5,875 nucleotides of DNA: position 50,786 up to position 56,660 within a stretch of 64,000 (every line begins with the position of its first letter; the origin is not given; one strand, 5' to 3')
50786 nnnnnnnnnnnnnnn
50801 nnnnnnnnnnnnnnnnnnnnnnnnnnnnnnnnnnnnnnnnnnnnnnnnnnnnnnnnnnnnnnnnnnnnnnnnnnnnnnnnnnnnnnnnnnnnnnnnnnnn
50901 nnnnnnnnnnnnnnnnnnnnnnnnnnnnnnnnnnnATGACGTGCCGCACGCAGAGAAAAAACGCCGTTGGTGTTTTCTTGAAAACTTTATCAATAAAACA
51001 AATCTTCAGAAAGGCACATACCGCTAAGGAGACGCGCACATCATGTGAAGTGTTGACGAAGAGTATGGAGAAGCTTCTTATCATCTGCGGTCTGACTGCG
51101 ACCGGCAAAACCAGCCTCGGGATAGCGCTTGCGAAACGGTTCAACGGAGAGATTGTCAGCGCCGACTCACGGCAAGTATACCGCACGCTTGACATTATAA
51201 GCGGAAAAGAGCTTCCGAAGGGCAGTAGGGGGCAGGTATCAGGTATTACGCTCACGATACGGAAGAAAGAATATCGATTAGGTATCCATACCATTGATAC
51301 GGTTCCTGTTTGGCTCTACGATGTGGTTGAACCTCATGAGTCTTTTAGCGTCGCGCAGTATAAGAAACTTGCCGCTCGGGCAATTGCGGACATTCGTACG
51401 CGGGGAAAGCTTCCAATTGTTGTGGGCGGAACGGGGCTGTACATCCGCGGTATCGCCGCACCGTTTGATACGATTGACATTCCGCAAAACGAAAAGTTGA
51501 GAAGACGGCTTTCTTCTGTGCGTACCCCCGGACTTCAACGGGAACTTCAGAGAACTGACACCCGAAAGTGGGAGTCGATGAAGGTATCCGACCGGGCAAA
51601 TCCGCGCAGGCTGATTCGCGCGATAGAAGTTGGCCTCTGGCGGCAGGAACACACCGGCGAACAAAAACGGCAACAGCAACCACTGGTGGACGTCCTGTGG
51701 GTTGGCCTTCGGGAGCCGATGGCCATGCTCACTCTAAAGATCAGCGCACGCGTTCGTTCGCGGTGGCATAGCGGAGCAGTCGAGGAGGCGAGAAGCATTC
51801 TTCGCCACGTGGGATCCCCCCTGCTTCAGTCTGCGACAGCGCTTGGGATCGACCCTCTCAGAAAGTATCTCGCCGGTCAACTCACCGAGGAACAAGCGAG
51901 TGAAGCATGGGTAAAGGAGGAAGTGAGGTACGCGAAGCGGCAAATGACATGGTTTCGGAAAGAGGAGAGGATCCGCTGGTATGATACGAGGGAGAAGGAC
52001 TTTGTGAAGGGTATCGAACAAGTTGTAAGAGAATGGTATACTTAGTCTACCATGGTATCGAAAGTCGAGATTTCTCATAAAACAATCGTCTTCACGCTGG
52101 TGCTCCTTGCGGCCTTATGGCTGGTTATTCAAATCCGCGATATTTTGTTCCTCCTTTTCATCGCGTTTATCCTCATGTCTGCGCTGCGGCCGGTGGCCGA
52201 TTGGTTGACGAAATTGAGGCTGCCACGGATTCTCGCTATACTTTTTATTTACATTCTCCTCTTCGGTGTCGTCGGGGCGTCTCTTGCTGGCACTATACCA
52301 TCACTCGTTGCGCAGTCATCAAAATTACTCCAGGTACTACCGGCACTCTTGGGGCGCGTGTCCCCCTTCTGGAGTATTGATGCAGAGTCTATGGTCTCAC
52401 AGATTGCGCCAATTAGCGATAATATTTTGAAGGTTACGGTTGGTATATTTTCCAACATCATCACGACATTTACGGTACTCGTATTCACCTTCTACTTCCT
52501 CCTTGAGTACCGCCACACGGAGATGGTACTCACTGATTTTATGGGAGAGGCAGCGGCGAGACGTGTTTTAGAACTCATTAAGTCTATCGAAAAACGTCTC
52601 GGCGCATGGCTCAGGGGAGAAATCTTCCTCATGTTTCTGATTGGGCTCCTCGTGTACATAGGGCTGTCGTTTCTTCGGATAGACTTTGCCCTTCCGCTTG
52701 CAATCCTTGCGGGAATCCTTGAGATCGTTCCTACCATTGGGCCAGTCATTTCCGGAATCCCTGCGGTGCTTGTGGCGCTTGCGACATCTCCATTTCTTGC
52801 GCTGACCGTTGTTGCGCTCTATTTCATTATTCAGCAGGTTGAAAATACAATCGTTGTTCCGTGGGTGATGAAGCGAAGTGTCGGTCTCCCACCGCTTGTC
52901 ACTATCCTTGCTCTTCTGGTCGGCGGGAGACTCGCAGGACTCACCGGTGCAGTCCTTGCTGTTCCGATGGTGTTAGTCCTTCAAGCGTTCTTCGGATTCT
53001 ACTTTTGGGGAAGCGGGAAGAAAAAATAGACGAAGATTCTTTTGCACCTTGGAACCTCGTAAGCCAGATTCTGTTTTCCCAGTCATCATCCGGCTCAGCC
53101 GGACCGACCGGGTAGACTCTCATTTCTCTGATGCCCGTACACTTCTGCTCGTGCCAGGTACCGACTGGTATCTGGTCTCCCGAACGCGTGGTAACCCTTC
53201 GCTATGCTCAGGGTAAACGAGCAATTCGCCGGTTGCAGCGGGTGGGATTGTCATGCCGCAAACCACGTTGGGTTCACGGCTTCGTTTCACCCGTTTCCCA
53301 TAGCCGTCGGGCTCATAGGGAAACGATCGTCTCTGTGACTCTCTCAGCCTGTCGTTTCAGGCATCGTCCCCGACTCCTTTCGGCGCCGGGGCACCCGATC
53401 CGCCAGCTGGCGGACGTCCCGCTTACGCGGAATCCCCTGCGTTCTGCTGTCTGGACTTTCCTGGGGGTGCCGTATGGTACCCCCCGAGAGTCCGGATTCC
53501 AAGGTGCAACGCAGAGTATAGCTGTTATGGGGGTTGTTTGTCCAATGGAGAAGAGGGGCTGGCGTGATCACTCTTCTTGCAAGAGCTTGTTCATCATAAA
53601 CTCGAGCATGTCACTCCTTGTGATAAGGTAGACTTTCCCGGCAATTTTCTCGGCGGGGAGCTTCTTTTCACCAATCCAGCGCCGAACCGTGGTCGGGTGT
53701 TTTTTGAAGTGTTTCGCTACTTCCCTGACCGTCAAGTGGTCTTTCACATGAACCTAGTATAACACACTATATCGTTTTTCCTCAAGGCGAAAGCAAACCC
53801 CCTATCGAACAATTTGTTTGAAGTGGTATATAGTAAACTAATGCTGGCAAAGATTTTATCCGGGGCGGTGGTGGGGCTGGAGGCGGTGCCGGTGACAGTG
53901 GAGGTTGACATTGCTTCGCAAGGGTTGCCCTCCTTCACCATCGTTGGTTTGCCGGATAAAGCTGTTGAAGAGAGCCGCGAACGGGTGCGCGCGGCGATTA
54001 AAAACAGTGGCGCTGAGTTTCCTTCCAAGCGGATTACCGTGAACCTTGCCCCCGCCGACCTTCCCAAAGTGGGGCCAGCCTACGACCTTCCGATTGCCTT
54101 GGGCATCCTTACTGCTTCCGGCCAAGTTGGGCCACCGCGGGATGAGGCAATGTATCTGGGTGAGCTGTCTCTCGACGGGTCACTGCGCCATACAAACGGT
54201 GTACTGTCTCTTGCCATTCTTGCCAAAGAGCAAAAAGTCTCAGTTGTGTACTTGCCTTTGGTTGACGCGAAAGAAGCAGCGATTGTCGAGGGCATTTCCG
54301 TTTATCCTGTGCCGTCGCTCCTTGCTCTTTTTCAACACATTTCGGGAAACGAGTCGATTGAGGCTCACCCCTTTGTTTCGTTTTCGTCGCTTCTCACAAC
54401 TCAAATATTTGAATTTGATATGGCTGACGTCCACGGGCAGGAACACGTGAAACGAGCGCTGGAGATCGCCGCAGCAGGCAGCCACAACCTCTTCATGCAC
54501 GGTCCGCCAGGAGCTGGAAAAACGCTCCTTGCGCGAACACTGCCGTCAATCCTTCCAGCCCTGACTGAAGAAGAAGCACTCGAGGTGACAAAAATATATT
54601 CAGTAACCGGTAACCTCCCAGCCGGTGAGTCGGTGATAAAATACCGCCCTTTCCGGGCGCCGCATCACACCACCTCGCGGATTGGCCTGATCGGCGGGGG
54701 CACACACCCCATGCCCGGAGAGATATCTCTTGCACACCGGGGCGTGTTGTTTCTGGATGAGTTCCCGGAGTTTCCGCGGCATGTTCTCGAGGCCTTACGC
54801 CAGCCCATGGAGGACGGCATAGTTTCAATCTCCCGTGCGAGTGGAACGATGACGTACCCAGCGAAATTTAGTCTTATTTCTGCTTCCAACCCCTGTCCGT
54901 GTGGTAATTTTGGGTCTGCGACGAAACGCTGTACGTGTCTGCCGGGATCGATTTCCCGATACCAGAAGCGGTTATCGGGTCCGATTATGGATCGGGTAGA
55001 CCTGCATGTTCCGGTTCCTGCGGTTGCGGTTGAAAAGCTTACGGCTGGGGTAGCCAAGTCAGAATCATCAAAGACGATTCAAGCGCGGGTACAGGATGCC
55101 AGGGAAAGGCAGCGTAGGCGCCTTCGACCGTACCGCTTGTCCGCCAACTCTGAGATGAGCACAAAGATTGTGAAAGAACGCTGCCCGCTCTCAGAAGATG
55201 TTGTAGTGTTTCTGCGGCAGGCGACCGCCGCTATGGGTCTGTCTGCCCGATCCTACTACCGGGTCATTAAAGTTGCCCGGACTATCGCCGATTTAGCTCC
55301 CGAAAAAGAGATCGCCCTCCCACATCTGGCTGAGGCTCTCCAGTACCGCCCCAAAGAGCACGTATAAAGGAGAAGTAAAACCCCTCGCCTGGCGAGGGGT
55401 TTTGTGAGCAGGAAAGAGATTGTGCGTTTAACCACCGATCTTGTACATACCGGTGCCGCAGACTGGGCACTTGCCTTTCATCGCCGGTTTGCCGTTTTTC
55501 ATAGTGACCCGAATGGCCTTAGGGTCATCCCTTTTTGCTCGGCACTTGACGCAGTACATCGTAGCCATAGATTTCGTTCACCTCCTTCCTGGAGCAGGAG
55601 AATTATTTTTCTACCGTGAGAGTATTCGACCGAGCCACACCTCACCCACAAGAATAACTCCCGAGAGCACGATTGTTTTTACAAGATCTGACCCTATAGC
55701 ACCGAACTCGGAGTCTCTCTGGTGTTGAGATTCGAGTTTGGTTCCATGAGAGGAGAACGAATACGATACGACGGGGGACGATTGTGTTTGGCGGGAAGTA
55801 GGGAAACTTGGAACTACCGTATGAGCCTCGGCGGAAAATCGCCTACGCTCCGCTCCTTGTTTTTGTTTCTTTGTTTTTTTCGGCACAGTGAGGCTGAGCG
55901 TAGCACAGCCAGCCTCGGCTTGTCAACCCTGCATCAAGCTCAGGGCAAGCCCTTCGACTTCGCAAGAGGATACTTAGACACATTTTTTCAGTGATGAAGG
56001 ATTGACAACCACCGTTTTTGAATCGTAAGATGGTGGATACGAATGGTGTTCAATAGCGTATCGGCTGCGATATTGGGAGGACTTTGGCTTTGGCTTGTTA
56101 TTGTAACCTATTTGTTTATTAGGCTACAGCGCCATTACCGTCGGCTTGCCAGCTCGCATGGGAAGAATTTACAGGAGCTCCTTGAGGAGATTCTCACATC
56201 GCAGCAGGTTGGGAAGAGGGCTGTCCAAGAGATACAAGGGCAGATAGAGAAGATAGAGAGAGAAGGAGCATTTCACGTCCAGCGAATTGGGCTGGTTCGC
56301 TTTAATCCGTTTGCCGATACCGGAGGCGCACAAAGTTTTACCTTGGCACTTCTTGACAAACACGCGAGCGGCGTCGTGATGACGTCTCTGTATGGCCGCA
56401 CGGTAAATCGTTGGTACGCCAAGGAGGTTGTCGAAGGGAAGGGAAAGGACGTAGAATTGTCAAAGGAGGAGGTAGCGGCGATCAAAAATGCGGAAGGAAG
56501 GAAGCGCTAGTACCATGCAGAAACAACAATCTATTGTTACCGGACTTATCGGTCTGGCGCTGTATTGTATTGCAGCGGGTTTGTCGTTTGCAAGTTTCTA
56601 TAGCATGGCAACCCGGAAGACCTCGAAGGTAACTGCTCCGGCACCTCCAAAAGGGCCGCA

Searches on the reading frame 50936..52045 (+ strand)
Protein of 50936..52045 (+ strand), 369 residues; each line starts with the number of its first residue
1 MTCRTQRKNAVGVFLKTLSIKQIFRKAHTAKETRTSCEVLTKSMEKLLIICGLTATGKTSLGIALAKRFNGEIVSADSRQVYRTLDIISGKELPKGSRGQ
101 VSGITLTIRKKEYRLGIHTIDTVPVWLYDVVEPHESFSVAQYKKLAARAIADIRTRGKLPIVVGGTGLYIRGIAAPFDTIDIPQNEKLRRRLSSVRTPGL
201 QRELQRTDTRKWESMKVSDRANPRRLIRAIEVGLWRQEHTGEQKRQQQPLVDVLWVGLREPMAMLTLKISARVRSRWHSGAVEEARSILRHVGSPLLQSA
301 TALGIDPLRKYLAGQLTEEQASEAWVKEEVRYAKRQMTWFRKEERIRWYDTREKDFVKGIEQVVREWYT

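Call 28: search_protein_families(library=pfam, proteins=[window:50936-52045:+], max_evalue=0.001)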
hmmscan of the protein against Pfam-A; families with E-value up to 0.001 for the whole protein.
window:50936-52045:+ (369 aa): 2 families
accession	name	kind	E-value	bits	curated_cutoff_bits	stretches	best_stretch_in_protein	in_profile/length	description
PF01715.23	IPPT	-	6.2e-50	170.6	23.6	1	97-343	18-243/243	IPP transferase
PF01745.22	IPT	-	1.8e-05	24.7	20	1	47-96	3-52/233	Isopentenyl transferase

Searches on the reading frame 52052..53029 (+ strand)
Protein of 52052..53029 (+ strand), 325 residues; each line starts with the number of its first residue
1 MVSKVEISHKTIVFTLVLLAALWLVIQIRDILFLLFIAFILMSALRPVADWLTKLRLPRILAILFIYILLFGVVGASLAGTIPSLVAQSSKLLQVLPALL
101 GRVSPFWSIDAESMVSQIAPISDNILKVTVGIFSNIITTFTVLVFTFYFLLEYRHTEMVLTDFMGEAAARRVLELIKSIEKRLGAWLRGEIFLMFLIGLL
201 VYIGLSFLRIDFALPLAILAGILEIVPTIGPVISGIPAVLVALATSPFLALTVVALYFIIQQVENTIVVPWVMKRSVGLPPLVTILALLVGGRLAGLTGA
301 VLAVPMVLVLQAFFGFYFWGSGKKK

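Call 28: search_protein_families(library=pfam, proteins=[window:52052-53029:+], max_evalue=0.001)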
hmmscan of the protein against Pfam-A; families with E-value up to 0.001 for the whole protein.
window:52052-53029:+ (325 aa): 2 families
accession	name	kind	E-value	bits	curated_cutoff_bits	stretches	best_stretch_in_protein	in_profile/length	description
PF01594.21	AI-2E_transport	-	1.6e-55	189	34.3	1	14-317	6-326/327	AI-2E family transporter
PF01757.29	Acyl_transf_3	-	0.00091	18.8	31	1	54-260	73-257/326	Acyltransferase domain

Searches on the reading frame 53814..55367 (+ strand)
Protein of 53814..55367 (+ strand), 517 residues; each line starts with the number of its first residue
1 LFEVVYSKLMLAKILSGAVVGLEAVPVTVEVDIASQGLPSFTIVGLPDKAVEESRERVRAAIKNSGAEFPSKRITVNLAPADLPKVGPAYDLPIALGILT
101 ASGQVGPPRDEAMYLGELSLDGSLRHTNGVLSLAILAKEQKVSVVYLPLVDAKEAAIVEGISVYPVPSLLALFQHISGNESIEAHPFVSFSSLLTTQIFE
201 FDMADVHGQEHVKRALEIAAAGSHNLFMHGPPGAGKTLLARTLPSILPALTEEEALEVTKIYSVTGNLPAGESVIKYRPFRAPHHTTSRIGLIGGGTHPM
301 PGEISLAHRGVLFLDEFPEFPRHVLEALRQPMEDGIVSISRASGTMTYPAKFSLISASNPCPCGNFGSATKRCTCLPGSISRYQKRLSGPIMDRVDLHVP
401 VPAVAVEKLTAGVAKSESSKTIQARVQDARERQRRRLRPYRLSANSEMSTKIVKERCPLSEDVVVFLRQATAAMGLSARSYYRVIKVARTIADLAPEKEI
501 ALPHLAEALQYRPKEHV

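Call 28: search_protein_families(library=pfam, proteins=[window:53814-55367:+], max_evalue=0.001)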
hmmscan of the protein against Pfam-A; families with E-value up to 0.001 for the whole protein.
window:53814-55367:+ (517 aa): 8 families
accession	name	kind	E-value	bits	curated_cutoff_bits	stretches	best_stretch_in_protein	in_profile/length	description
PF01078.27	Mg_chelatase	-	6.4e-93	310.3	20.3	1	202-408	1-206/207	Magnesium chelatase, subunit ChlI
PF13541.12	ChlI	-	2.9e-44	150.3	27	1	29-148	1-118/121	Subunit ChlI of Mg-chelatase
PF13335.12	Mg_chelatase_C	-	5.1e-28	97.9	26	1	417-512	2-94/94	Magnesium chelatase, subunit ChlI C-terminal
PF00493.29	MCM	-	6.6e-09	35.6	23.3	1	302-370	115-182/224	MCM P-loop domain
PF07728.20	AAA_5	-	2.2e-07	31.4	22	1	225-362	1-125/139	AAA domain (dynein-related subfamily)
PF05496.18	RuvB_N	-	1.2e-05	25.5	27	0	203-243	6-53/159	Holliday junction DNA helicase RuvB P-loop domain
PF00158.32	Sigma54_activat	-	3.2e-05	24.1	20.2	0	296-359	81-142/168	Sigma-54 interaction domain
PF13191.12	AAA_16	-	0.00029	21.8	32.6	0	210-247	10-49/167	AAA ATPase domain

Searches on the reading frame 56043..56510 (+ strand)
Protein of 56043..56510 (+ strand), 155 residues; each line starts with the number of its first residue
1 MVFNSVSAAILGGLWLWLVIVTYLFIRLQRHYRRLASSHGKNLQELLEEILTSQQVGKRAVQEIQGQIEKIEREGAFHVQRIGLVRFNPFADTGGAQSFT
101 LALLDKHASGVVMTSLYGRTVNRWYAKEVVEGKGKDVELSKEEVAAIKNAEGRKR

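Call 29: search_protein_families(library=pfam, proteins=[window:56043-56510:+], max_evalue=0.001)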
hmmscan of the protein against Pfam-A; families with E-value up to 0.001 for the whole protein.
window:56043-56510:+ (155 aa): 1 family
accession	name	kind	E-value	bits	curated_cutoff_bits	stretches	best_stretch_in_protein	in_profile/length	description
PF14584.11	DUF4446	-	2.4e-33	115.7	27.4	1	14-150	13-149/150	Protein of unknown function (DUF4446)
